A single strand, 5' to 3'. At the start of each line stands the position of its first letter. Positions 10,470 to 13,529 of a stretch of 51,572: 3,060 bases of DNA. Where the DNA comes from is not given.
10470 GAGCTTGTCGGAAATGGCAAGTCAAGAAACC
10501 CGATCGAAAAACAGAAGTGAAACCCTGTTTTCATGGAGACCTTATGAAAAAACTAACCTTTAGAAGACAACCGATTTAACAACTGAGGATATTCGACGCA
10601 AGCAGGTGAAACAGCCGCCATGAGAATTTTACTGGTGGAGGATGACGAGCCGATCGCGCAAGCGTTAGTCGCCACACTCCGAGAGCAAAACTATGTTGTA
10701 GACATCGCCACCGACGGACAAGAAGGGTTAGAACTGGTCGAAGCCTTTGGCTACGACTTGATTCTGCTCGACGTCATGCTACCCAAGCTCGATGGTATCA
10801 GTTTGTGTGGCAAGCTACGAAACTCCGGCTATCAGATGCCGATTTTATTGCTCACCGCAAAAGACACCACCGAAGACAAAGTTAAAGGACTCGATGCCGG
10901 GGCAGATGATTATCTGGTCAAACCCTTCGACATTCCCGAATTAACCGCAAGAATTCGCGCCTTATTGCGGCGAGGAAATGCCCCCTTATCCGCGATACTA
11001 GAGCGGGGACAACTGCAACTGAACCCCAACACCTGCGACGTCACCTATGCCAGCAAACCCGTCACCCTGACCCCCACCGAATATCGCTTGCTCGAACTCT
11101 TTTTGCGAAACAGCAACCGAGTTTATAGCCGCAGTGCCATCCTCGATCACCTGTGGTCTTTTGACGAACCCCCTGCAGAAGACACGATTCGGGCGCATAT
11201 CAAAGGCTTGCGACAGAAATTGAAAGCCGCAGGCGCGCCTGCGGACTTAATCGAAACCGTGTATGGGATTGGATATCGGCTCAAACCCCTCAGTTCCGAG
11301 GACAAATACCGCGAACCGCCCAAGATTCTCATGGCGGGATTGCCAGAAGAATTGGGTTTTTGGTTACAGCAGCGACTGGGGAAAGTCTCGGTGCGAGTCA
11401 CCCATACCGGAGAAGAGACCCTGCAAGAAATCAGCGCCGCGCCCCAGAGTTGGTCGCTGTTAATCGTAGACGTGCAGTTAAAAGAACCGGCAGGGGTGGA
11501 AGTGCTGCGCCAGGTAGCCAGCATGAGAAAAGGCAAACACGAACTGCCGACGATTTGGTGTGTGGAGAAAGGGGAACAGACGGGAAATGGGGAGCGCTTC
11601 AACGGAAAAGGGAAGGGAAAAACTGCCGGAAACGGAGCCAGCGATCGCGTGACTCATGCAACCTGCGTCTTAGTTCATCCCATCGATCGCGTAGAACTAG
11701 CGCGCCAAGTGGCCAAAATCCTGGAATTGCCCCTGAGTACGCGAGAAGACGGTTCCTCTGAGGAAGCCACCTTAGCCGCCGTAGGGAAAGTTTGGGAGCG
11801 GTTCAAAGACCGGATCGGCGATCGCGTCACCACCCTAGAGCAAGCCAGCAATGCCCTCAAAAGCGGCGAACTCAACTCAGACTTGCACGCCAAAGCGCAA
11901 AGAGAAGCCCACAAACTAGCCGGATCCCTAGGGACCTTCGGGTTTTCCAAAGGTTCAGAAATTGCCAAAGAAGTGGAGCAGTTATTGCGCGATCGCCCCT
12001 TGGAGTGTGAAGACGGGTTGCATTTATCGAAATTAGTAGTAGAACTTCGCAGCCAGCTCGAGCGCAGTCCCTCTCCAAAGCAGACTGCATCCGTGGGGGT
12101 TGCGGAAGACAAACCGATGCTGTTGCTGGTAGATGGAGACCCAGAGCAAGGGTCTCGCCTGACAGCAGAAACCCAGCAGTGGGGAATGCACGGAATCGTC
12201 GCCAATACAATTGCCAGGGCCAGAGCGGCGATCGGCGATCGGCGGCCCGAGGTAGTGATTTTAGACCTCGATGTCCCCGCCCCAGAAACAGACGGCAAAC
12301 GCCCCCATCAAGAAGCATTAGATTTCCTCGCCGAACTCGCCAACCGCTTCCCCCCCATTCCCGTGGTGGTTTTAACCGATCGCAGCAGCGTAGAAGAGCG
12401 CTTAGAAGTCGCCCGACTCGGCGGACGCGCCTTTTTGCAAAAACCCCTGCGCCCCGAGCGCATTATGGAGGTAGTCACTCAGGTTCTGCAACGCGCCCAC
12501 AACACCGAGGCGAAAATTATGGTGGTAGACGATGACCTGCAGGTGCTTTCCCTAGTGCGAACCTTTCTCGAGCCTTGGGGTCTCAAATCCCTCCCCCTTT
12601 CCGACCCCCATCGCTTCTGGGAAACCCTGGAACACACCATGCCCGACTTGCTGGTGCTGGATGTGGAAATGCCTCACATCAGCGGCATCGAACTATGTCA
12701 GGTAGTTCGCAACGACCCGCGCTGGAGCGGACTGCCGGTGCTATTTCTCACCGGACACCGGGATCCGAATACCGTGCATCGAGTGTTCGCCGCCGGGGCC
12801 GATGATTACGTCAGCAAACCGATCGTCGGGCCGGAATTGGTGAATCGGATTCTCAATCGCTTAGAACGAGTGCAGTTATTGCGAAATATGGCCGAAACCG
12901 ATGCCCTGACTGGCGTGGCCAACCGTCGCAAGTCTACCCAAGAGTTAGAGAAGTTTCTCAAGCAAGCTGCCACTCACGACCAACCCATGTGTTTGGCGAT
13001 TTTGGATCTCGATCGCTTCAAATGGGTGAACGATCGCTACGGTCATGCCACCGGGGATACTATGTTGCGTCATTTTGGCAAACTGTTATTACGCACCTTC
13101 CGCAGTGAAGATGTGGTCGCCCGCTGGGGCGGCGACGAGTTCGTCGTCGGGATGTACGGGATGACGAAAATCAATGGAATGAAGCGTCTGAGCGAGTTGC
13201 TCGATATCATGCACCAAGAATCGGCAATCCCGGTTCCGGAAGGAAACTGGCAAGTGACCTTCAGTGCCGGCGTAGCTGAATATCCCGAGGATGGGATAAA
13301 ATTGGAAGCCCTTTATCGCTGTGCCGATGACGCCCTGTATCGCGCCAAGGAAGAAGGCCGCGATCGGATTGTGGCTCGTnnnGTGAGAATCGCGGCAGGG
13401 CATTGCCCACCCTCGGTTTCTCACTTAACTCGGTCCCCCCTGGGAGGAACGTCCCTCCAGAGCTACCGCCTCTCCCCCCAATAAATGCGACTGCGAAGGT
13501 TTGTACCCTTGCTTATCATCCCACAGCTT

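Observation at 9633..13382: Seven-module response regulator (REC-wHTH-pseudoREC-Hpt-REC-REC-GGDEF) behind a ~1-kb non-coding leader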

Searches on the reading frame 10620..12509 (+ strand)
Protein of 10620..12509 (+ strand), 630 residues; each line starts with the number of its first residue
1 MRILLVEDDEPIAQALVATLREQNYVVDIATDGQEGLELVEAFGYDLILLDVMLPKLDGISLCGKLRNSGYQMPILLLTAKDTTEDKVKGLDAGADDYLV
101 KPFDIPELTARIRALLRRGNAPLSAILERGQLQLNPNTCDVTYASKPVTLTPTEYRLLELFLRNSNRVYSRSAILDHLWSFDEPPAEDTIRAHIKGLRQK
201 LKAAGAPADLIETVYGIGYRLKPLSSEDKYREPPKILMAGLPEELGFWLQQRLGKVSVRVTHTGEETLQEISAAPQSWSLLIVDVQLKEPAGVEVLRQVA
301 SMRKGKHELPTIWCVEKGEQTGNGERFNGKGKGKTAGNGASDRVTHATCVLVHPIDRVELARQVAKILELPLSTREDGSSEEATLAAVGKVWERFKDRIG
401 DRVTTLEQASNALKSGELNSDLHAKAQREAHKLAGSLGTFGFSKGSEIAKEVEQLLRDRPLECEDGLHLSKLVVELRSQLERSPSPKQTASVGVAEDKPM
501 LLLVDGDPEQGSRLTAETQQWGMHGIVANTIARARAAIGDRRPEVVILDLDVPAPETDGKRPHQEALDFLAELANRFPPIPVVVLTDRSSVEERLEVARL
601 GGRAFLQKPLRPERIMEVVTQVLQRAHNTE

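Call 77: search_protein_representatives(protein=window:10620-12509:+)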
Query: 630 residues. Proteins with E-value up to 0.001 (for the whole library): 808548; up to 1e-10: 207335; up to 1e-30: 9473. The best 150 are listed.
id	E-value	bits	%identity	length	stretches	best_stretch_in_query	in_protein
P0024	1.4e-189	648.4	55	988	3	1-458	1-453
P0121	4.4e-158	544.4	52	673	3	1-232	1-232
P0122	2.5e-156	538.6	44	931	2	1-625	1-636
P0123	2.2e-154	532.1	42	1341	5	1-232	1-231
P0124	2.3e-151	522.2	51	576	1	1-615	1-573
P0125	3.6e-147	508.3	47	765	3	1-238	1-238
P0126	6.0e-145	501.0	43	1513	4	1-225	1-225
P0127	1.1e-144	500.2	47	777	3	1-226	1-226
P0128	1.3e-143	496.5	50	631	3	1-227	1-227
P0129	1.8e-143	496.1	49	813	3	1-226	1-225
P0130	2.6e-142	492.3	50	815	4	1-231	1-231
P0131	3.8e-141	488.4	48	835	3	1-230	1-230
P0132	1.8e-139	482.9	50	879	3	1-320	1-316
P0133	3.6e-138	478.6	46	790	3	1-232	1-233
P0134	3.8e-137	475.2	48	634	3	1-235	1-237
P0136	1.1e-135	470.3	47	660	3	1-228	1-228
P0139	4.4e-134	465.1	46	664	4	1-227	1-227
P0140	7.4e-134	464.3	46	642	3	1-228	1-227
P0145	4.7e-130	451.8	45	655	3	1-223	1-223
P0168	9.4e-120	417.8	45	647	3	1-226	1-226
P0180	2.2e-118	413.3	44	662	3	1-224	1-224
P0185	1.0e-117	411.1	43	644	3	2-225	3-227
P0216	4.3e-111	389.2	44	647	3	1-223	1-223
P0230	3.1e-109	383.0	47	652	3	1-227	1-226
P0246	3.1e-107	376.4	40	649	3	1-229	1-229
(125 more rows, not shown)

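Call 79: list_cluster_members(proteins=[P0230, P0246, P0216, P0168, P0145, P0136, P0140, P0185, P0139, P0180])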
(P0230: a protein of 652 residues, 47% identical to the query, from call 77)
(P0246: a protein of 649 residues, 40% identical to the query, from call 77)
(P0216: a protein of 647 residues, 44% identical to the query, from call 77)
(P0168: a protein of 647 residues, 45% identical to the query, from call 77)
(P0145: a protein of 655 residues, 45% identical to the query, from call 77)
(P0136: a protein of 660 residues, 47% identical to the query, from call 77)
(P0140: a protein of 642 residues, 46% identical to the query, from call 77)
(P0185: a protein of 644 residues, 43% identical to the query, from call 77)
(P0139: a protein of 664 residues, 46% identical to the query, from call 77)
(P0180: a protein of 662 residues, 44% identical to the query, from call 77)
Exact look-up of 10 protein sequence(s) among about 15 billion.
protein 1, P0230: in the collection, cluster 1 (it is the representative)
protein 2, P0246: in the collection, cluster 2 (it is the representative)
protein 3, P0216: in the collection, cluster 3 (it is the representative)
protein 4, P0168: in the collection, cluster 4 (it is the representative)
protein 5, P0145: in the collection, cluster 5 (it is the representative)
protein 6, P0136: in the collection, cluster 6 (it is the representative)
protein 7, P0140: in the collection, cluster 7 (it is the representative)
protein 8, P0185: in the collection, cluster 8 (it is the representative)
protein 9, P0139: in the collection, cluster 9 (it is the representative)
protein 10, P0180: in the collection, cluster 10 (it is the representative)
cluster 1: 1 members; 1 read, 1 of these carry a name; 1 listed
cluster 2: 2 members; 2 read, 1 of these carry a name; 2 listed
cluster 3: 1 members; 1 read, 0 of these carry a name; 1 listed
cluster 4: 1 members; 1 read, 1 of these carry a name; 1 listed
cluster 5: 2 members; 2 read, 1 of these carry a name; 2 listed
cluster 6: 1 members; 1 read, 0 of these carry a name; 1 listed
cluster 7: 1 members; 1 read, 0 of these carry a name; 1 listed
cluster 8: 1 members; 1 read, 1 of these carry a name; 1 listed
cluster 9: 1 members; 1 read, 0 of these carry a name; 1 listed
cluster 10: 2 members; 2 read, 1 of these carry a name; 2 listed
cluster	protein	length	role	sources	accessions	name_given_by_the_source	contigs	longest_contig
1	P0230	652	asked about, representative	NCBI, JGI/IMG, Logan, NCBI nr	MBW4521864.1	MAG: response regulator [Scytolyngbya sp. HA4215-MV1] | diguanylate cyclase (GGDEF)-like protein | response regulator [Scytolyngbya sp. HA4215-MV1]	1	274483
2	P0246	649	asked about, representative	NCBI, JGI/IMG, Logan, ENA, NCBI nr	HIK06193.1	MAG TPA: response regulator [Trichormus sp. M33_DOE_039] | response regulator [Trichormus sp. M33_DOE_039]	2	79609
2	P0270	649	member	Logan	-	-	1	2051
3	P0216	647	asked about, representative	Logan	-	-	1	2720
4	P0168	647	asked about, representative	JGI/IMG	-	DNA-binding response OmpR family regulator/HPt (histidine-containing phosphotransfer) ...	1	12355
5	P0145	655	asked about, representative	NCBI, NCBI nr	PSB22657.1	multi-component transcriptional regulator [filamentous cyanobacterium CCP2]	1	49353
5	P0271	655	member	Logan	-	-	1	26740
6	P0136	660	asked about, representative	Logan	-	-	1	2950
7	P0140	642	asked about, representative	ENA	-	-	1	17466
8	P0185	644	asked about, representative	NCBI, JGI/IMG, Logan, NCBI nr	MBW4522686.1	MAG: response regulator [Scytolyngbya sp. HA4215-MV1] | DNA-binding response OmpR family regulator | response regulator [Scytolyngbya sp. HA4215-MV1]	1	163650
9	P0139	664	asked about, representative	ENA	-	-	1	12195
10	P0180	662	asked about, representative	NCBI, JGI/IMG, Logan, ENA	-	DNA-binding response OmpR family regulator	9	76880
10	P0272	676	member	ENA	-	-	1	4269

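Call 80: find_homologous_proteins(query=P0246, max_evalue=1e-30)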
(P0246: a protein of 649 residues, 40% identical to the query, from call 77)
Query P0246 (649 aa): 4339 proteins with E <= 1e-30 among 8000 candidates; the best 120 are listed.
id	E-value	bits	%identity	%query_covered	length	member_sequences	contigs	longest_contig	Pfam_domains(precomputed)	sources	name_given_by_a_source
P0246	0.0e+0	1469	100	100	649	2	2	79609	PF00486.35,PF00072.31,PF01627.29,PF21695.4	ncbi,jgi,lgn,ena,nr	ncbi:MAG TPA: response regulator [Trichormus sp. M33_DOE_039]|nr:response regulator [Trichormus sp. 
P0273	0.0e+0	1343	91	100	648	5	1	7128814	PF00486.35,PF00072.31,PF01627.29,PF21695.4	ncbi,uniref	ncbi:response regulator [Aliinostoc sp. HNIBRCY26]|uniref:response regulator n=1 Tax=Aliinostoc sp. 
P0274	0.0e+0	1253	85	100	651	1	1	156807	PF00486.35,PF00072.31,PF01627.29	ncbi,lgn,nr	ncbi:MAG: response regulator [Aulosira sp. DedQUE10]|nr:response regulator [Aulosira sp. DedQUE10]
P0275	0.0e+0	1244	85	100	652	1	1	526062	PF00486.35,PF00072.31,PF01627.29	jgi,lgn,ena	jgi:DNA-binding response OmpR family regulator/HPt (histidine-containing phosphotransfer) domain-con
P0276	0.0e+0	1219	83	100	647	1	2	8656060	PF00486.35,PF00072.31,PF01627.29,PF21695.4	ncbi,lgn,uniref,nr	ncbi:response regulator [Calothrix sp. NIES-2098]|uniref:response regulator n=1 Tax=Calothrix sp. NI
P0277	0.0e+0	1217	82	100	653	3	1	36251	PF00486.35,PF00072.31,PF01627.29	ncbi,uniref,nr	ncbi:response regulator [Anabaena sp. UHCC 0399]|uniref:response regulator n=1 Tax=Anabaena sp. UHCC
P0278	0.0e+0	1215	83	100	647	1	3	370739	PF00486.35,PF00072.31,PF01627.29,PF21695.4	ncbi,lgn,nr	ncbi:MAG: response regulator [Aulosira sp. ZfuVER01]|nr:response regulator [Aulosira sp. ZfuVER01] M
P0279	0.0e+0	1214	83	100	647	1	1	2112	PF00486.35,PF00072.31,PF01627.29,PF21695.4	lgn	-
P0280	0.0e+0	1211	83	100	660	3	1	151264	PF00486.35,PF00072.31,PF01627.29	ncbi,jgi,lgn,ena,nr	ncbi:MAG: response regulator [Tolypothrix brevis GSE-NOS-MK-07-07A]|jgi:DNA-binding response OmpR fa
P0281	0.0e+0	1205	82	100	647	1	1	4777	PF00486.35,PF00072.31,PF01627.29,PF21695.4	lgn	-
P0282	0.0e+0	1197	81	100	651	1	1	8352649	PF00486.35,PF00072.31,PF01627.29,PF21695.4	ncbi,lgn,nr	ncbi:two-component response regulator [Nostoc carneum NIES-2107]|nr:two-component response regulator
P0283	0.0e+0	1196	81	100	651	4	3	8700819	PF00486.35,PF00072.31,PF01627.29,PF21695.4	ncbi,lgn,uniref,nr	ncbi:two-component response regulator [Tolypothrix tenuis PCC 7101]|uniref:Two-component response re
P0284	0.0e+0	1193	82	100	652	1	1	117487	PF00486.35,PF00072.31,PF01627.29,PF21695.4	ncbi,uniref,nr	ncbi:response regulator [Tolypothrix sp. FACHB-123]|uniref:response regulator n=1 Tax=Tolypothrix sp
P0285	0.0e+0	1192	82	100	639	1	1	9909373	PF00486.35,PF00072.31,PF01627.29,PF21695.4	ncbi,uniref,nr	ncbi:two-component response regulator [Calothrix sp. NIES-2100]|uniref:response regulator n=1 Tax=Ca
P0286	0.0e+0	1190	81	100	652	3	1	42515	PF00486.35,PF00072.31,PF01627.29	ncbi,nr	ncbi:response regulator [Nostoc linckia FACHB-104]|nr:response regulator [Nostoc linckia FACHB-104]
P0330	1.6e-279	947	67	100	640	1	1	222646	PF00486.35,PF00072.31,PF01627.29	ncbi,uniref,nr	ncbi:protein RcaC [Leptolyngbya sp. 'hensonii']|uniref:response regulator transcription factor n=1 T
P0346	1.8e-274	930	67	100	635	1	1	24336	PF00486.35,PF00072.31,PF01627.29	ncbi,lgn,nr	ncbi:MAG: protein RcaC [Leptolyngbya sp.]|nr:MAG: protein RcaC [Leptolyngbya sp.]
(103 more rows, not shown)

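Call 81: list_cluster_members(proteins=[P0283, P0330, P0346, P0284, P0282])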
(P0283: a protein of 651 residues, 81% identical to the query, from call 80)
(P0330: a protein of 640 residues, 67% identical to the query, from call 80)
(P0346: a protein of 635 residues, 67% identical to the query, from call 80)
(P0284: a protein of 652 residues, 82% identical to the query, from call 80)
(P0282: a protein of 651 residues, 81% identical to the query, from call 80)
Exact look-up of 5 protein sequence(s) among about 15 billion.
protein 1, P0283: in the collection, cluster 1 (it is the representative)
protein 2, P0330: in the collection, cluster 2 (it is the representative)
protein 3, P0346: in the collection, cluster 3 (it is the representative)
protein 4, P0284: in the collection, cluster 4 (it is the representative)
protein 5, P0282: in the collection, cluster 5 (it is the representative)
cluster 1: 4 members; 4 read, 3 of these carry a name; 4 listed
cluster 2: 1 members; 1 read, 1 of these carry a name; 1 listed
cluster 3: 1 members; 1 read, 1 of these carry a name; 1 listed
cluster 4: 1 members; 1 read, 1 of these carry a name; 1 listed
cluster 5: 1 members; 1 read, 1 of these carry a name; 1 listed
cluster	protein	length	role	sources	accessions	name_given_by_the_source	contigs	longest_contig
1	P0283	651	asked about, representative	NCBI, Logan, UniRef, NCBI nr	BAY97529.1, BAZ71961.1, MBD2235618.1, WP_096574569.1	two-component response regulator [Tolypothrix tenuis PCC 7101] | Two-component response regulator n=1 Tax=Tolypothrix tenuis PCC 7101 TaxID=231146 ... | response regulator [Aulosira sp. FACHB-113]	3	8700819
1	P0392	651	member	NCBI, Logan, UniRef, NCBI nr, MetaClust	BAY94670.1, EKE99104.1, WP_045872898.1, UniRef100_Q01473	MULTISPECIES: response regulator [unclassified Tolypothrix] | Protein RcaC n=1 Tax=Microchaete diplosiphon TaxID=1197 RepID=RCAC_MICDP | status=active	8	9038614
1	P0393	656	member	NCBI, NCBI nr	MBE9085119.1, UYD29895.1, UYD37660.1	response regulator [Tolypothrix sp. LEGE 11397]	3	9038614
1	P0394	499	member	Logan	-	-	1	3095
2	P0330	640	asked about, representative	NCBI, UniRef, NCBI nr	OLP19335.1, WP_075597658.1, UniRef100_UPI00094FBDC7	protein RcaC [Leptolyngbya sp. 'hensonii'] | response regulator transcription factor n=1 Tax=Leptolyngbya sp. 'hensonii' TaxID=1922337 ... | response regulator [Leptolyngbya sp. 'hensonii']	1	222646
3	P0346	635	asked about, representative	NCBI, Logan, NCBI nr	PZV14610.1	MAG: protein RcaC [Leptolyngbya sp.]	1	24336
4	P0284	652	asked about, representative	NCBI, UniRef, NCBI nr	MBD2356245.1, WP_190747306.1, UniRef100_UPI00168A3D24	response regulator [Tolypothrix sp. FACHB-123] | response regulator n=1 Tax=Tolypothrix sp. FACHB-123 TaxID=2692868 RepID=UPI00168A3D24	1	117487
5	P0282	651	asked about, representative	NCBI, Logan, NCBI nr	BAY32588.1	two-component response regulator [Nostoc carneum NIES-2107]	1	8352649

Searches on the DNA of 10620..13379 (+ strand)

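Call 42: search_rna_families(sources=[L001, L002, L031], threshold=gathering)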
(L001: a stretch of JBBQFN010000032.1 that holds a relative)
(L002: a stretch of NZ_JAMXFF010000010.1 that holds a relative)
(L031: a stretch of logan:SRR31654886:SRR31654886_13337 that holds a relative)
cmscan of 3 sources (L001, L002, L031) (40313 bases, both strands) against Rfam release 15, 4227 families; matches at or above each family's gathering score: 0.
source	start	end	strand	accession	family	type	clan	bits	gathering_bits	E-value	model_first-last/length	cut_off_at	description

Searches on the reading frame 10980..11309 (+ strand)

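Call 7: search_protein_families(library=pfam, proteins=[window:10980-11309:+], max_evalue=1)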
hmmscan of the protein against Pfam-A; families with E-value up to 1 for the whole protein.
window:10980-11309:+ (110 aa): 2 families
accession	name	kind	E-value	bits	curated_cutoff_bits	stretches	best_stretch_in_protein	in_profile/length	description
PF00486.34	Trans_reg_C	-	4.9e-25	87.9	26.2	1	26-101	2-77/77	Transcriptional regulatory protein, C terminal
PF00196.25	GerE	-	0.22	11.6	23.5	1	66-85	30-49/57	Bacterial regulatory proteins, luxR family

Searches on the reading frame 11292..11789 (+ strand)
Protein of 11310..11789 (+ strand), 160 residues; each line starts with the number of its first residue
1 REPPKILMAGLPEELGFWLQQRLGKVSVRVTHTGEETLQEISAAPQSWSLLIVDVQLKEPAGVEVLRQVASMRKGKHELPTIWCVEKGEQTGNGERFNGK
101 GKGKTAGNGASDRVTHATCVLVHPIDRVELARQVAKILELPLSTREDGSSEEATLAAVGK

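Call 7: search_protein_families(library=pfam, proteins=[window:11310-11789:+], max_evalue=1)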
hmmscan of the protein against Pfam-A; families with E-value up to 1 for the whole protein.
window:11310-11789:+ (160 aa): 1 family
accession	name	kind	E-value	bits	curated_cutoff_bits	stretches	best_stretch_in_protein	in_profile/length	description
PF00072.30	Response_reg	-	0.0016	19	30.2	1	22-89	20-81/111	Response regulator receiver domain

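Call 68: predict_structure(alignment_id=A2)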
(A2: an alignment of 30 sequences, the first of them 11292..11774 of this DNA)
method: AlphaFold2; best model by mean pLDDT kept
length: 161 residues; sequences in the alignment: 30
mean_pLDDT: 79.7   pTM: 0.73
mean pLDDT of the five models: 79.7, 79.5, 77.8, 77.8, 77.6
residues with pLDDT >= 90: 91; 70-90: 25; 50-70: 14; < 50: 31
segments of 3 or more residues with pLDDT < 50: 1-4, 99-117, 154-161
pLDDT, mean of each block of 10 residues (from residue 1): 63 97 94 95 95 94 92 88 88 65 45 48 86 94 86 48 41
secondary structure, 60 per line:
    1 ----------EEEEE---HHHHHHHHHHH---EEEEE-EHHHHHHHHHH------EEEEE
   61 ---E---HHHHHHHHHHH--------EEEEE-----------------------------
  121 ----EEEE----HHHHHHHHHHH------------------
elements in order: E11-15 H19-29 E33-37 H40-49 E56-60 H68-78 E87-91 E125-128 H133-143

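Call 70: fold_search(model_id=the predicted structure, library=pdb)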
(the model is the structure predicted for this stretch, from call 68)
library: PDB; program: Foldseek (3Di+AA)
matches with E <= 10: 1613; with E <= 0.001: 356
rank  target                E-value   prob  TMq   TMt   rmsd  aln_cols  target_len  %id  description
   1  6is1_B                3.6e-07  1.00  0.56  0.72   5.6       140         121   21  Crystal Structure of Staphylococcus aureus response regulator ArlR receiver domain in complex with BeF3 and Mg (released 2019-10-30)
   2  6is1_A                7.3e-07  1.00  0.56  0.72   5.6       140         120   21  Crystal Structure of Staphylococcus aureus response regulator ArlR receiver domain in complex with BeF3 and Mg (released 2019-10-30)
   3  5hm6_A                1.2e-06  1.00  0.55  0.71   4.8       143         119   22  N-terminal domain of BfmR from Acinetobacter baumannii (released 2017-01-18)
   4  8fk2_A                1.3e-06  1.00  0.55  0.70   4.2       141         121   19  The N-terminal VicR from Streptococcus mutans (released 2023-10-25)
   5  2zwm_A                1.5e-06  1.00  0.58  0.76   4.2       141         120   21  Crystal structure of YycF receiver domain from Bacillus subtilis (released 2009-07-14)
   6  7m0s_B                1.5e-06  1.00  0.56  0.72   4.7       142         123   18  N-terminal domain of PmrA from Acinetobacter baumannii (released 2021-11-03)
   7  7cci_B                1.5e-06  1.00  0.58  0.68   4.9       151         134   19  Acinetobacter baumannii response regulator AdeR with disordered N terminus (released 2021-06-23)
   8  6is1_E                1.6e-06  1.00  0.55  0.72   5.7       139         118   21  Crystal Structure of Staphylococcus aureus response regulator ArlR receiver domain in complex with BeF3 and Mg (released 2019-10-30)
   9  5uic_A                1.7e-06  1.00  0.57  0.74   4.6       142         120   22  Structure of the Francisella response regulator receiver domain, QseB (released 2017-08-16)
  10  9of3_A                1.8e-06  1.00  0.60  0.79   2.5       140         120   18  Structure of the Acinetobacter baumannii Response Regulator PmrA Receiver Domain D10N mutation (released 2025-11-26)
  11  7cci_A                1.8e-06  1.00  0.58  0.68   3.0       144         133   20  Acinetobacter baumannii response regulator AdeR with disordered N terminus (released 2021-06-23)
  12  6is3_C                1.8e-06  1.00  0.55  0.71   5.7       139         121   19  Crystal Structure of Staphylococcus aureus response regulator ArlR receiver domain (released 2019-10-30)
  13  8imw_B                1.9e-06  1.00  0.61  0.77   2.4       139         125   16  Crystal structure of response regulator PmrA receiver domain (released 2024-03-13)
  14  7m0s_A                2.1e-06  1.00  0.57  0.71   4.6       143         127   17  N-terminal domain of PmrA from Acinetobacter baumannii (released 2021-11-03)
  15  2gkg                  2.3e-06  1.00  0.59  0.76   3.6       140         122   16  Receiver domain from Myxococcus xanthus social motility protein FrzS (released 2007-03-13)
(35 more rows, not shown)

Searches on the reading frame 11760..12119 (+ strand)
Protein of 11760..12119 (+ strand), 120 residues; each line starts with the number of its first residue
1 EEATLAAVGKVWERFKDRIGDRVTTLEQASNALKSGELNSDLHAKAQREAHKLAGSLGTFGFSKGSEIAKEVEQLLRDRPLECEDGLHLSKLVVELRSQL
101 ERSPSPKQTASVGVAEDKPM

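Call 7: search_protein_families(library=pfam, proteins=[window:11760-12119:+], max_evalue=1)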
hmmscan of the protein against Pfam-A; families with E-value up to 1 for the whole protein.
window:11760-12119:+ (120 aa): 1 family
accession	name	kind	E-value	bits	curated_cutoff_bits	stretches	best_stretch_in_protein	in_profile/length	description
PF01627.28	Hpt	-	1.3e-12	48.2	24.6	1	11-99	2-77/84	Hpt domain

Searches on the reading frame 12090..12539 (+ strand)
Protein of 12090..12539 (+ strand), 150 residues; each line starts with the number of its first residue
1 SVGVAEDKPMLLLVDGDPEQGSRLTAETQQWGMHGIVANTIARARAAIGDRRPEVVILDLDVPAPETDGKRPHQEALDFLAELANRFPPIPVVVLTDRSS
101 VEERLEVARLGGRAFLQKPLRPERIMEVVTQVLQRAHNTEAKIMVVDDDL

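Call 7: search_protein_families(library=pfam, proteins=[window:12090-12539:+], max_evalue=1)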
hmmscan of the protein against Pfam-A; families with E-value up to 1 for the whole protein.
window:12090-12539:+ (150 aa): 2 families
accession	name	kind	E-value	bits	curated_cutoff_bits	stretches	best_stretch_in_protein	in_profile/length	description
PF00072.30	Response_reg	-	5.9e-11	43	30.2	1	12-129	2-110/111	Response regulator receiver domain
PF03709.21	OKR_DC_1_N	-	0.12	13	29.3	1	54-104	40-77/111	Orn/Lys/Arg decarboxylase, N-terminal domain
